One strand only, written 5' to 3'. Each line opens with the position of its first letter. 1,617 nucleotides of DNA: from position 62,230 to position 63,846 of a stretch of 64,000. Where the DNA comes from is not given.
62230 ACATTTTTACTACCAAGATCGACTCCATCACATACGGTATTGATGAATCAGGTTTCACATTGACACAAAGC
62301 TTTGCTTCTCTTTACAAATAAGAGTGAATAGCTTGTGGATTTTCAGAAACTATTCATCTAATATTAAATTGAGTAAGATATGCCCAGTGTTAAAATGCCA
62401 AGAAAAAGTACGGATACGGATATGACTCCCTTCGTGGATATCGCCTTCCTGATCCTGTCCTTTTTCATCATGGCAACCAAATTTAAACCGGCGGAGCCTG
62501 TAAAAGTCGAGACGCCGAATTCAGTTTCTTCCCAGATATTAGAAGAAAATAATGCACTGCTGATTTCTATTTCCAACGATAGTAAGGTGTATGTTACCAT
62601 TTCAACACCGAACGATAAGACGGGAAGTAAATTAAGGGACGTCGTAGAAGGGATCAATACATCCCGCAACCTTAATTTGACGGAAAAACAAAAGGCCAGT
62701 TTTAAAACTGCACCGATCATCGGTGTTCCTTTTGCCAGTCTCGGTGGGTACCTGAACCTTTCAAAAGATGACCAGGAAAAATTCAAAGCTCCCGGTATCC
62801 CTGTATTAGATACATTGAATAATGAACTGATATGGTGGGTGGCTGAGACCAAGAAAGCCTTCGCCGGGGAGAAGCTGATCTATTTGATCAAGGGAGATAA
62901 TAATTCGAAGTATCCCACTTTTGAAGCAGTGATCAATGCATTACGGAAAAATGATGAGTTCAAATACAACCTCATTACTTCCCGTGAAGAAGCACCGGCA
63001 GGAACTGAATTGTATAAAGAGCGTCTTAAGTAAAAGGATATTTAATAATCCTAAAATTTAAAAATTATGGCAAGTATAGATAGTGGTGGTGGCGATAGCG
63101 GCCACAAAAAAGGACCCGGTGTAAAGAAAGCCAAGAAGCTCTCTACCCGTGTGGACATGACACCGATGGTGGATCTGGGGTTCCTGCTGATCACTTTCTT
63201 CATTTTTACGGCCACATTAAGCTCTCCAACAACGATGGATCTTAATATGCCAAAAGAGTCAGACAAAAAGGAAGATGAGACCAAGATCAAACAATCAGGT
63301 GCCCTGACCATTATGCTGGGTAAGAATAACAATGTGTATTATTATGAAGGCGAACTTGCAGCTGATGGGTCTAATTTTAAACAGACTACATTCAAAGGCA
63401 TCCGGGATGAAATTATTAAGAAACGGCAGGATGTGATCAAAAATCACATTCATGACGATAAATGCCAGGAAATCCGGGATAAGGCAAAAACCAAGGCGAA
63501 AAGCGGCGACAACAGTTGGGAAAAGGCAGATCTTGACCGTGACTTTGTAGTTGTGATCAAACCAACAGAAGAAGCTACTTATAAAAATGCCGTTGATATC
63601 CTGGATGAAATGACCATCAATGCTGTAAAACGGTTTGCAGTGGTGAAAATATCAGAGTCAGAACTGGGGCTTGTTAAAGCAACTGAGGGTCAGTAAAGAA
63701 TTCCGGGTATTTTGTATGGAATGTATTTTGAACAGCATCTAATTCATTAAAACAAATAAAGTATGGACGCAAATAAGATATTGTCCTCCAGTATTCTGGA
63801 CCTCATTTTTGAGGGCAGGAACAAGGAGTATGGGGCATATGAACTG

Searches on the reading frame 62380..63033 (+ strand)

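Call 39: search_protein_families(library=pfam, proteins=[window:62380-63033:+], max_evalue=0.001)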
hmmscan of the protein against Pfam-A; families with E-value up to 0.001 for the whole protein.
window:62380-63033:+ (217 aa): 1 family
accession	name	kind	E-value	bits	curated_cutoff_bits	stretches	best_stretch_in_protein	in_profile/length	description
PF02472.21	ExbD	-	5.1e-16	59.4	25.4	1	9-201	4-126/128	Biopolymer transport protein ExbD/TolR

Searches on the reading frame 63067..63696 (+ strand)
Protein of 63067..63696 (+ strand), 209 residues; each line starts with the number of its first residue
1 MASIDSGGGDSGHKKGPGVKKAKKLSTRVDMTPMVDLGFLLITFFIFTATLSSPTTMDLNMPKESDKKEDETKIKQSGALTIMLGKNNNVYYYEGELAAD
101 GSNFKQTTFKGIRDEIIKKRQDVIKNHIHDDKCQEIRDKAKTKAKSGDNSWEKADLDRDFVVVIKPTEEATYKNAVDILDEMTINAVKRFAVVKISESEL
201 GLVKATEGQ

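Call 39: search_protein_families(library=pfam, proteins=[window:63067-63696:+], max_evalue=0.001)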
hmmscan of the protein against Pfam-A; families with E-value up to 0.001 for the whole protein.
window:63067-63696:+ (209 aa): 1 family
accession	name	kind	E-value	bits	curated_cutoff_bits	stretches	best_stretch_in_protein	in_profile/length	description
PF02472.21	ExbD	-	1.9e-18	67.2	25.4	1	23-193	2-124/128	Biopolymer transport protein ExbD/TolR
